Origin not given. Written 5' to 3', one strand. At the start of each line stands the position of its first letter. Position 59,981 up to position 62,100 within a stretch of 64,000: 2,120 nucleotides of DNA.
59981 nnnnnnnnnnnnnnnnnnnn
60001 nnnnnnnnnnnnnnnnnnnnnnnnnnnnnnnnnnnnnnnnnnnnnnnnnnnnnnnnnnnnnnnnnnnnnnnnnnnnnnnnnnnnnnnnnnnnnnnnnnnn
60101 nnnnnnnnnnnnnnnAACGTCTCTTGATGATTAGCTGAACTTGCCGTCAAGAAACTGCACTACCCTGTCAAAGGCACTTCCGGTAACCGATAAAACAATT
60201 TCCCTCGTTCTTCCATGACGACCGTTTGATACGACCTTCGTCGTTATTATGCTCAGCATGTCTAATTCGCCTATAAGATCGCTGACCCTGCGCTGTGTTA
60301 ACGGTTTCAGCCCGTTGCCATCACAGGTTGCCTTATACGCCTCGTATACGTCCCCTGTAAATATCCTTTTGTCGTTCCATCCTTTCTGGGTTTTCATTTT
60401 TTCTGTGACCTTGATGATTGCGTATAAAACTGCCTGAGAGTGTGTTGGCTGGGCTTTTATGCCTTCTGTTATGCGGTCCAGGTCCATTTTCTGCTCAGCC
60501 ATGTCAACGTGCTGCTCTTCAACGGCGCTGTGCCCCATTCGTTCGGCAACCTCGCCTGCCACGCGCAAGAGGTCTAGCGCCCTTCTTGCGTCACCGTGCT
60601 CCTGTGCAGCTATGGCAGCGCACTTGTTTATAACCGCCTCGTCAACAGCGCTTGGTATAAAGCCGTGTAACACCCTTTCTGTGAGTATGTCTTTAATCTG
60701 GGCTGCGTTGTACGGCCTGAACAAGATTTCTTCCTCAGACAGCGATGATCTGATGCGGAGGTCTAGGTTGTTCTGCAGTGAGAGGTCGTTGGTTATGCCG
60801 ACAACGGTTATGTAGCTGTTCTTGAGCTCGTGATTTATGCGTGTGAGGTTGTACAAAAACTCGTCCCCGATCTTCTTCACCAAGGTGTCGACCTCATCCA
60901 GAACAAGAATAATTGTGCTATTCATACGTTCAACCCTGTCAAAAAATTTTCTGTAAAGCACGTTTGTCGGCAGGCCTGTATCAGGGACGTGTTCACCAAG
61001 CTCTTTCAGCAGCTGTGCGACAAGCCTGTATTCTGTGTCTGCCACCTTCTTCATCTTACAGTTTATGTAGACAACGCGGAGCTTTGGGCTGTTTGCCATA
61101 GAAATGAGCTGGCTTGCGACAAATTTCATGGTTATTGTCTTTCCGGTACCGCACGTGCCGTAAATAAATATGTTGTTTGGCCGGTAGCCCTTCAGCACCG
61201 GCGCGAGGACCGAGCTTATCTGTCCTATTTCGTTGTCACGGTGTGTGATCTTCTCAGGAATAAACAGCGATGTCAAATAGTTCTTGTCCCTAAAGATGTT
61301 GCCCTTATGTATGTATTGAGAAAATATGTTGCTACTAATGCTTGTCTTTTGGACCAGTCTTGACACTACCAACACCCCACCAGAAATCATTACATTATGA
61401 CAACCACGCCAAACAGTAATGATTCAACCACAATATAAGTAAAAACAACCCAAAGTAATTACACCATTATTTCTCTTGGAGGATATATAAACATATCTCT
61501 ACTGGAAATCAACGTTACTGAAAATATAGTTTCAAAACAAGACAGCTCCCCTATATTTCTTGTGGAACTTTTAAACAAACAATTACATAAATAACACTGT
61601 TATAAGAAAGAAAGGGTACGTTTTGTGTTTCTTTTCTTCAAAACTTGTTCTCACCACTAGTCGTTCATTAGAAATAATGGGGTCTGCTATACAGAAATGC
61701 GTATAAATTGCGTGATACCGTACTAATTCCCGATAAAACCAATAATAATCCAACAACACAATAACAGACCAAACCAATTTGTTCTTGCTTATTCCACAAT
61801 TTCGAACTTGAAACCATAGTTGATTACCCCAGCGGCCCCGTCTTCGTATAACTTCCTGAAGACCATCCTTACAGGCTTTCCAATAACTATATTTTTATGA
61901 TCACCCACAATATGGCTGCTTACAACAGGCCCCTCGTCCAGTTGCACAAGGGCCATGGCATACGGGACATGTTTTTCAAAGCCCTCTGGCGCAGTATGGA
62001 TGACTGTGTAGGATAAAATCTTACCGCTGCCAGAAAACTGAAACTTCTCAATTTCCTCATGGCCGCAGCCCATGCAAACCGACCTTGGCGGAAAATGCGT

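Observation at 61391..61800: Candidate oriC with ORB-like TCTnnTGGA repeats next to orc1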

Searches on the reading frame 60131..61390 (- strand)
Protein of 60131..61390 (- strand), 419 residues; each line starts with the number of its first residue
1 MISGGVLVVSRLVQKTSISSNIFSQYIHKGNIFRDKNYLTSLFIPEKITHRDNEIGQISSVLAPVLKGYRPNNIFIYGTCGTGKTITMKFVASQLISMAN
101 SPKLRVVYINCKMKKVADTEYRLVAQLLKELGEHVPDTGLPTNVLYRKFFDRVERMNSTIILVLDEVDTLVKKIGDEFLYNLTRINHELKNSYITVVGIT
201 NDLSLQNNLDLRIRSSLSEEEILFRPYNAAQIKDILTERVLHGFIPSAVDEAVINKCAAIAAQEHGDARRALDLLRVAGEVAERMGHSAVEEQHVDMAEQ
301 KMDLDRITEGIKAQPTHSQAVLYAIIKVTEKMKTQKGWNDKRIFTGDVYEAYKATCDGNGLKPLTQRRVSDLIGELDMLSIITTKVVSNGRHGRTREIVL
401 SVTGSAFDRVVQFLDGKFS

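Call 7: search_protein_families(library=pfam, proteins=[window:60131-61390:-])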
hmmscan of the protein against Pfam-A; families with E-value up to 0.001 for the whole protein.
window:60131-61390:- (419 aa): 10 families
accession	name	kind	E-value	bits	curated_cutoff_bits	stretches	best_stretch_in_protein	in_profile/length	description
PF09079.17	Cdc6_C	-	1.2e-25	89.7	25.1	1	310-403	2-89/96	CDC6, C terminal winged helix domain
PF22703.2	Cdc6_lid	-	7.1e-24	83.9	27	1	233-299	1-67/68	Cdc6 AAA+ ATPase-type lid domain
PF13401.12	AAA_22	-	2.9e-09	37.7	27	1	72-185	6-107/130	AAA domain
PF00004.35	AAA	-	6.2e-09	36.8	21.2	1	75-212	2-117/131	ATPase family associated with various cellular activities (AAA)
PF01637.24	ATPase_2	-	1e-06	29.2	33.2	1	51-191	4-145/225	ATPase domain predominantly from Archaea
PF13191.12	AAA_16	-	2.8e-06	28.4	32.6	1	49-168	3-142/167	AAA ATPase domain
PF05621.17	TniB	-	4.6e-06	26.6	22.4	1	67-199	31-162/189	Bacterial TniB protein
PF22606.2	Cdc6-ORC-like_ATPase_lid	-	5.7e-05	23.4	27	1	227-283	1-57/60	Cdc6/ORC-like, ATPase lid domain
PF00308.24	Bac_DnaA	-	0.00023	21.9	23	0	68-111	31-72/162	Bacterial DnaA ATPAse domain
PF24883.2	NPHP3_N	-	0.00061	20.4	24.8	0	73-138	24-86/164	Nephrocystin 3, N-terminal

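Call 9: find_encoding_contigs(protein=window:60131-61390:-, flank=10000, max_places=6)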
Protein window:60131-61390:- (419 aa): 2 contigs read that carry it; 1 place shown.
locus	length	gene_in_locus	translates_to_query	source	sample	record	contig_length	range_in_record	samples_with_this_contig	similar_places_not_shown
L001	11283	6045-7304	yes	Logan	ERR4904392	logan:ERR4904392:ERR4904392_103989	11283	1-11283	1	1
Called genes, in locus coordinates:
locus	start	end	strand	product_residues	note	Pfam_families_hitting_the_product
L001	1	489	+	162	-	?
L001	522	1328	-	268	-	PF01944:SpoIIM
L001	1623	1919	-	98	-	-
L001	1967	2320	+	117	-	PF00072:Response_reg (faint)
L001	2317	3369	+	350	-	PF08540:HMG_CoA_synt_C (faint), PF08541:ACP_syn_III_C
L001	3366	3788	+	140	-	-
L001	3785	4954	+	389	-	PF00108:Thiolase_N, PF00109:ketoacyl-synt (weak), PF22691:Thiolase_C_1, PF02803:Thiolase_C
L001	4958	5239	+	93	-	-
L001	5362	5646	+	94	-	PF01796:OB_ChsH2_C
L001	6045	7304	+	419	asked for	PF01637:ATPase_2 (weak), PF05621:TniB (weak), PF13191:AAA_16 (faint), PF00004:AAA, PF13401:AAA_22, PF22703:Cdc6_lid, PF09079:WHD_Cdc6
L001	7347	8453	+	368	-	PF12850:Metallophos_2 (weak)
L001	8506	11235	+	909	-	PF03104:DNA_pol_B_exo1, PF00136:DNA_pol_B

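Call 10: find_homologous_proteins(query=window:60131-61390:-)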
Query window:60131-61390:- (419 aa): 8000 proteins with E <= 0.001 among 8000 candidates; the best 120 are listed.
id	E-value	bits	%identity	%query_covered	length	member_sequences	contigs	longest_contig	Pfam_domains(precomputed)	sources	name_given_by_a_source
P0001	8.4e-273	922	100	100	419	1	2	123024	PF22703.3,PF00004.36,PF13401.13,PF01637.25,PF05621.18,PF09079.18,PF13191.13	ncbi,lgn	-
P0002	3.8e-194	663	71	96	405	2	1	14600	PF22703.3,PF22606.3,PF00004.36,PF13401.13,PF01637.25,PF05621.18,PF09079.18,PF13191.13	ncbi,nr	ncbi:orc1/cdc6 family replication initiation protein [archaeon]|nr:orc1/cdc6 family replication init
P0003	2.5e-193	660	71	97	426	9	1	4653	PF22703.3,PF22606.3,PF00004.36,PF13401.13,PF01637.25,PF09079.18,PF13191.13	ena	-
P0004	2.3e-189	647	70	97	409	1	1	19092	PF22703.3,PF22606.3,PF00004.36,PF13401.13,PF01637.25,PF05621.18,PF09079.18,PF13191.13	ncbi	-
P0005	9.4e-189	645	69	98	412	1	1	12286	PF22703.3,PF00004.36,PF13401.13,PF05621.18,PF09079.18,PF13191.13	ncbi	-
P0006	1.8e-188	644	70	96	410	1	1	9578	PF22703.3,PF22606.3,PF00004.36,PF13401.13,PF01637.25,PF05621.18,PF09079.18,PF13191.13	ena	-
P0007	2.4e-184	631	68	97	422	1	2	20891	PF22703.3,PF00004.36,PF13401.13,PF01637.25,PF05621.18,PF09079.18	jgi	-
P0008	1.9e-183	628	68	97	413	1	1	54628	PF22703.3,PF07693.21,PF05729.19,PF22606.3,PF00004.36,PF13401.13,PF01637.25,PF05621.18,PF09079.18,PF13191.13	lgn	-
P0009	2.7e-183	627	69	95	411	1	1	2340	PF22703.3,PF00004.36,PF13401.13,PF01637.25,PF05621.18,PF09079.18,PF13191.13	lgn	-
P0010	2.6e-182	624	68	97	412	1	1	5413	PF22703.3,PF00004.36,PF13401.13,PF01637.25,PF05621.18,PF09079.18,PF13191.13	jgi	jgi:archaeal cell division control protein 6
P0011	1.1e-180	619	69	97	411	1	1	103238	PF22703.3,PF22606.3,PF00004.36,PF13401.13,PF01637.25,PF05621.18,PF09079.18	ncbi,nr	ncbi:MAG: orc1/cdc6 family replication initiation protein [Candidatus Aenigmarchaeota archaeon]|nr:o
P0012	9.8e-180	616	68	96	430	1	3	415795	PF22703.3,PF22606.3,PF00004.36,PF13401.13,PF09079.18,PF13191.13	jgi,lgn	jgi:cell division control protein 6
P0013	1.4e-177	608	67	96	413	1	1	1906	PF22703.3,PF00004.36,PF13401.13,PF09079.18,PF13191.13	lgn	-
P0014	1.1e-176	606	66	95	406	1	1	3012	PF22703.3,PF24883.3,PF22606.3,PF00004.36,PF13401.13,PF01637.25,PF09079.18,PF13191.13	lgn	-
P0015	1.1e-175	602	64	96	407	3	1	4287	PF22703.3,PF00004.36,PF13401.13,PF01637.25,PF05621.18,PF09079.18,PF13191.13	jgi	jgi:cell division control protein 6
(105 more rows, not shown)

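Call 12: find_related_loci(query=A1, collection=genome_contigs, flank=4000)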
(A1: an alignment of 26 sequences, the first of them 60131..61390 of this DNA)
Query A1 (419 aa) in genome_contigs; peptide patterns used: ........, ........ (x = any residue, [..] = any of these).
600 stretches matched a pattern (row limit reached: there are more); 527 encode a relative of the query (tblastn E <= 1e-3); the best 80 are kept; 80 distinct loci.
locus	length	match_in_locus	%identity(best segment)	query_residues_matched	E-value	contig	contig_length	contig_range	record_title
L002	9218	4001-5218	64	12-418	0e+0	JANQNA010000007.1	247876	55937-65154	MAG: archaeon isolate PL23a_bin.127 k99_6764340, whole genome shotgun sequence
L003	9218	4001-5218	60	12-418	4e-173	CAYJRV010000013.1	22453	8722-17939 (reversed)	MAG TPA_asm: uncultured archaeon isolate ERP125453_co1_230 genome assembly, contig: NODE_2156_length_22453_cov_13.532280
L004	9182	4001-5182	62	21-414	5e-173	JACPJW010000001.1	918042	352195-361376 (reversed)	MAG: Candidatus Aenigmatarchaeota archaeon isolate NC_groundwater_478_Ag_S-0.1um_47_21 S35_SO-1_scaffold_71026, whole ge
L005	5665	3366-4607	59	2-418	9e-170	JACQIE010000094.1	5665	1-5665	MAG: Candidatus Aenigmatarchaeota archaeon isolate NC_groundwater_1117_Ag_S-0.1um_51_28 S_p1_S3_coassembly_k141_2421522,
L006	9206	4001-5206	60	4-418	2e-164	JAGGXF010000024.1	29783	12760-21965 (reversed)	MAG: Candidatus Aenigmatarchaeota archaeon isolate AUK145 PB_MBMC_099_c_000000000004, whole genome shotgun sequence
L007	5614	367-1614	58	5-418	7e-161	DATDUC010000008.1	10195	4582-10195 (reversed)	MAG TPA_asm: archaeon isolate SMAG_U8047 k141_16470, whole genome shotgun sequence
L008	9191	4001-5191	58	18-418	1e-157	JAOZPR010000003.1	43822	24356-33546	MAG: Candidatus Aenigmatarchaeota archaeon isolate GMC4.metabat2.263 GMC4_417_length_43822_cov_10.834624, whole genome s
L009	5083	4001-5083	59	20-392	2e-145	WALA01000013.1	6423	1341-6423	MAG: Candidatus Aenigmatarchaeota archaeon isolate S013_79_esom k151_156078, whole genome shotgun sequence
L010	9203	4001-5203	62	21-419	1e-174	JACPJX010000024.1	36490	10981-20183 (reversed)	MAG: Candidatus Aenigmatarchaeota archaeon isolate NC_groundwater_479_Ag_S-0.1um_50_8 S35_SO-1_scaffold_171792, whole ge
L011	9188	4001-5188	52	12-418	3e-144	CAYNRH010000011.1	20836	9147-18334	MAG TPA_asm: uncultured archaeon isolate binchicken_co357_130 genome assembly, contig: NODE_972_length_20836_cov_10.2797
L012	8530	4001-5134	56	22-403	4e-141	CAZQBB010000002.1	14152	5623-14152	MAG TPA_asm: uncultured archaeon isolate binchicken_co6_14 genome assembly, contig: NODE_4832_length_14152_cov_4.340569,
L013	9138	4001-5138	69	19-414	7e-150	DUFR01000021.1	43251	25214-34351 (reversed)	MAG TPA_asm: Candidatus Aenigmatarchaeota archaeon isolate UBA10154 contig_12279, whole genome shotgun sequence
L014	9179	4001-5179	54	21-418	8e-140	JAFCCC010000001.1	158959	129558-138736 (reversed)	MAG: Candidatus Nanohalarchaeota archaeon isolate AB_1215_Bin_137 AB_1215_Bin_137.fna_scaffold_5, whole genome shotgun s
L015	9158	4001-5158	51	20-414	6e-139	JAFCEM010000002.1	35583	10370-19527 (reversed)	MAG: Candidatus Aenigmatarchaeota archaeon isolate Meg22_1214_Bin_123 Meg22_1214_Bin_123_scaffold_5599, whole genome sho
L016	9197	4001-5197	53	6-418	3e-138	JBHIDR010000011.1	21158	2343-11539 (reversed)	MAG: Candidatus Aenigmatarchaeota archaeon isolate b3.sp3_bin.38 NODE_637_length_21158_cov_5.687390, whole genome shotgu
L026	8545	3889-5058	51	21-418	6e-135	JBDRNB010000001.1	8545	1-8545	MAG: Candidatus Aenigmatarchaeota archaeon isolate MEGAHIT-group-1.865 k141_12357783, whole genome shotgun sequence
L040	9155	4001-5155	52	22-414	6e-129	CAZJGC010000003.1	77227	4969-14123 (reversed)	MAG TPA_asm: uncultured archaeon isolate SRP216583_co2_141 genome assembly, contig: NODE_110_length_77227_cov_75.662922,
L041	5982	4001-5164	53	20-414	6e-129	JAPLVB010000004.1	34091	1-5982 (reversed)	MAG: Candidatus Aenigmatarchaeota archaeon isolate LacPavin_0920_SED5_MAG_47_10 LacPavin_0920_SED5_scaffold_354422, whol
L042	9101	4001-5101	52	21-398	4e-126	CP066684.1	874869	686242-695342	MAG: Candidatus Aenigmatarchaeota archaeon isolate NC_groundwater_134_Ag_S-0.1um_56_17 chromosome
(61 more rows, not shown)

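Call 29: search_protein_families(library=ncbifam, proteins=[window:60131-61390:-], max_evalue=0.01)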
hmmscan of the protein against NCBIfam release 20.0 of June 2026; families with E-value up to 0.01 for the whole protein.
window:60131-61390:- (419 aa): 9 families
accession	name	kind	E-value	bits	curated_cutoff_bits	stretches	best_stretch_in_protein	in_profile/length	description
NF001625.0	PRK00411.1-3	equivalog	1e-138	462.5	501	1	18-410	6-392/415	ORC1-type DNA replication protein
TIGR02928.1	TIGR02928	subfamily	5.2e-121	403.9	181.3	1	32-399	1-365/366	orc1/cdc6 family replication initiation protein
NF001624.0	PRK00411.1-2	subfamily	3.4e-64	217.1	354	1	28-408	9-369/374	ORC1-type DNA replication protein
NF001623.0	PRK00411.1-1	equivalog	1.8e-56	191.7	311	1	20-403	5-390/411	ORC1-type DNA replication protein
NF001626.0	PRK00411.1-5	equivalog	1.9e-46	158.6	417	1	31-403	15-366/374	ORC1-type DNA replication protein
NF001154.0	PRK00149.3-3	equivalog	0.0008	18.5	410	0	72-112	151-188/462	chromosomal replication initiator protein DnaA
TIGR00362.1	DnaA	equivalog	0.00094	18.3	343.9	1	71-111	137-175/437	chromosomal replication initiator protein DnaA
NF042959.1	IteA_antiphage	equivalog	0.0018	17.5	510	0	71-95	125-149/367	anti-phage ATPase IteA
NF047389.1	ATPase_Sll1717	subfamily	0.0019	17.4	75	0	70-154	28-103/454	P-loop ATPase, Sll1717 family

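Call 39: search_protein_families(library=pfam, proteins=[L041:2264-2989:+, L042:1049-1648:+, L026:7980-8543:+, L040:8733-9155:+, L026:6446-7642:+, L041:1781-2155:-, L042:524-889:+], max_evalue=0.01)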
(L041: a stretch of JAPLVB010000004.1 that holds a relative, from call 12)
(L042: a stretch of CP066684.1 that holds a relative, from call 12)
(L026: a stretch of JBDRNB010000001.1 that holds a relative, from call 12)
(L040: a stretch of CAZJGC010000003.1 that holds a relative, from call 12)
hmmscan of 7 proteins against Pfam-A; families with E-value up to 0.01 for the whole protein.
L041:2264-2989:+ (241 aa): 3 families
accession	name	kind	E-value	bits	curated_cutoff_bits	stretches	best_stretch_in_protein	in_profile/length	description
PF01381.28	HTH_3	-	7.1e-10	39.2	23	1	33-81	1-48/55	Helix-turn-helix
PF12844.13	HTH_19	-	6.4e-08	32.8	30.2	1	33-80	4-50/64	Helix-turn-helix domain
PF13560.12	HTH_31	-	0.00043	21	27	1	41-81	14-54/64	Helix-turn-helix domain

L042:1049-1648:+ (199 aa): 0 families

L026:7980-8543:+ (188 aa): 1 family
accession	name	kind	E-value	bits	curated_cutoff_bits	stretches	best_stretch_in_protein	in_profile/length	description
PF02545.19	Maf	-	1.1e-41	143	27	1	2-183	1-186/187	Maf-like protein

L040:8733-9155:+ (141 aa): 2 families
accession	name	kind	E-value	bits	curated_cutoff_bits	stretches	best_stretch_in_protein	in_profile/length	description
PF01569.27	PAP2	-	3.4e-08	33.7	27.2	1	50-139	6-118/130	PAP2 superfamily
PF14378.12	PAP2_3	-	1.8e-06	28.3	27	1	80-136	126-185/190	PAP2 superfamily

L026:6446-7642:+ (398 aa): 1 family
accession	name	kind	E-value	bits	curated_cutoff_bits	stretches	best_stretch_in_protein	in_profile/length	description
PF01970.21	TctA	-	7.6e-55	186.7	28.9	1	5-384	1-422/423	Tripartite tricarboxylate transporter TctA family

L041:1781-2155:- (124 aa): 2 families
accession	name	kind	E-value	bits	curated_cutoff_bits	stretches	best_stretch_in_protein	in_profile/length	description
PF01870.24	Hjc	-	6.3e-19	68.2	21.1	1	10-99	1-92/93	Archaeal holliday junction resolvase (hjc)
PF04471.18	Mrr_cat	-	7.4e-05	23.3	21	1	7-80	5-78/115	Restriction endonuclease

L042:524-889:+ (121 aa): 0 families

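Call 42: search_protein_families(library=ncbifam, proteins=[L041:2264-2989:+, L011:3005-3712:-], max_evalue=0.01)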
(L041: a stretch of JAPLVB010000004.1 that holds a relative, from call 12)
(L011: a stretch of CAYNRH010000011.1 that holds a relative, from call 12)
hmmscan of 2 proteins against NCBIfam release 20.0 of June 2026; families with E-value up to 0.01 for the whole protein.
L041:2264-2989:+ (241 aa): 6 families
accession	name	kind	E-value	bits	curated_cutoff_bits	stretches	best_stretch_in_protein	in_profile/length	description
NF047948.1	male_kill_WMK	equivalog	1.1e-07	31.6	300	1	27-117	161-247/300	WO male-killing family protein Wmk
TIGR00270.2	TIGR00270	equivalog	1.8e-06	27.9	110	1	18-87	63-132/159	multiprotein bridging factor aMBF1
NF041951.1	phage_RstR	subfamily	3.5e-05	24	80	1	33-81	7-54/108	RstR family transcriptional repressor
TIGR03070.1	couple_hipB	subfamily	0.00022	21.1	71.65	1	32-80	6-53/58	type II toxin-antitoxin system Y4mF family antitoxin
TIGR03830.1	CxxCG_CxxCG_HTH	subfamily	0.00026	20.8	61.8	1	29-67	66-104/127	type II TA system antitoxin MqsA family protein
NF046032.1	TransRegSlrRBacil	equivalog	0.00028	21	250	1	31-86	4-58/149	HTH-type transcriptional regulator SlrR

L011:3005-3712:- (236 aa): 2 families
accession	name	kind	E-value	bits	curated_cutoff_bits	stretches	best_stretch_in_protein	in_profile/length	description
NF047948.1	male_kill_WMK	equivalog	0.00019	21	300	1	25-65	162-202/300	WO male-killing family protein Wmk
NF041951.1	phage_RstR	subfamily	0.0014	18.9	80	1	30-78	7-54/108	RstR family transcriptional repressor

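Call 43: search_solved_structures(query=L041:2264-2989:+, max_evalue=0.01)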
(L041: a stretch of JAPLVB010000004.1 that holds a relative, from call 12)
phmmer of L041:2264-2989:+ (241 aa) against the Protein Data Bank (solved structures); distinct sequences matched with E-value up to 0.01: 5.
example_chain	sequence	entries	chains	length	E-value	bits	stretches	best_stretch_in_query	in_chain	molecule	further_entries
8tac_A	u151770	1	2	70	0.00018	24.6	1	23-81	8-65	DBP48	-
7nrd_Sh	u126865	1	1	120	0.0035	20.4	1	15-81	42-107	Multiprotein-bridging factor 1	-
9f9s_CN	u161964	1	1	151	0.005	19.9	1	15-81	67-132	Multiprotein-bridging factor 1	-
6zvi_T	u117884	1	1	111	0.0051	19.9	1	15-80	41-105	MBF1 isoform 1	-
8bny_A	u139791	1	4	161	0.009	19.1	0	37-81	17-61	Immunity repressor protein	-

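Call 66: find_homologous_proteins(query=L041:2264-2986:+, max_evalue=0.00001)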
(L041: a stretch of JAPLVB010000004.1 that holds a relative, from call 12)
Query L041:2264-2986:+ (241 aa): 5669 proteins with E <= 0.00001 among 7438 candidates; the best 120 are listed.
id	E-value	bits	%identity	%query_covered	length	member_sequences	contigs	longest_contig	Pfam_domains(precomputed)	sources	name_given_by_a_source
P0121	2.6e-136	470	91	100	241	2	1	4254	PF12844.14,PF01381.29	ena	-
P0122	1.8e-135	468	90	100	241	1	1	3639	PF12844.14,PF01381.29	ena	-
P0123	4.6e-135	466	92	100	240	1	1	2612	PF12844.14,PF01381.29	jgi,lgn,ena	-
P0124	1.8e-134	464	90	100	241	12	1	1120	PF12844.14,PF01381.29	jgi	jgi:putative transcriptional regulator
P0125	9.7e-133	459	90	100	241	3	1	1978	PF12844.14,PF01381.29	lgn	-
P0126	6.0e-132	456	88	100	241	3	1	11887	PF12844.14,PF01381.29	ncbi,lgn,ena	-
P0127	3.0e-131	454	89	100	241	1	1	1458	PF12844.14,PF01381.29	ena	-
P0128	7.1e-131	453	88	100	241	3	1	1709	PF12844.14,PF01381.29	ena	-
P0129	1.2e-130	452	88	100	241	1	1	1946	PF12844.14,PF01381.29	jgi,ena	-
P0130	1.1e-129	449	88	100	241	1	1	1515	PF12844.14,PF01381.29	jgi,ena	-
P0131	1.1e-129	449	86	100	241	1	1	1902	PF12844.14,PF01381.29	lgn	-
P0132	1.8e-129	448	88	100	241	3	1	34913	PF12844.14,PF01381.29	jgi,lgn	jgi:putative transcriptional regulator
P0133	4.3e-129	447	88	100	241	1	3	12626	PF12844.14,PF01381.29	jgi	jgi:putative transcriptional regulator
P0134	5.1e-129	446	87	100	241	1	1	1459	PF12844.14,PF01381.29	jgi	jgi:putative transcriptional regulator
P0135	8.0e-129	446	89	100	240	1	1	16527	PF12844.14,PF01381.29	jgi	jgi:putative transcriptional regulator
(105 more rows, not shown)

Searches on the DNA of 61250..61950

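Call 32: search_rna_families(source=window, start=61250, end=61950, threshold=evalue, max_evalue=1)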
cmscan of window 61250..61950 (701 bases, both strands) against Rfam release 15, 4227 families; matches with E-value up to 1: 0.
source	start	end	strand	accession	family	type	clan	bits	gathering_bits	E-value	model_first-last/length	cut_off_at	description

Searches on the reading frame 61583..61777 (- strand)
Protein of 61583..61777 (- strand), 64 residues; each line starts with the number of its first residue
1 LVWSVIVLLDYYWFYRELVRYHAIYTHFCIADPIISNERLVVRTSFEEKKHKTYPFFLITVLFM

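Call 7: search_protein_families(library=pfam, proteins=[window:61583-61777:-])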
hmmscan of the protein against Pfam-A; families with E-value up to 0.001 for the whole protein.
window:61583-61777:- (64 aa): 0 families
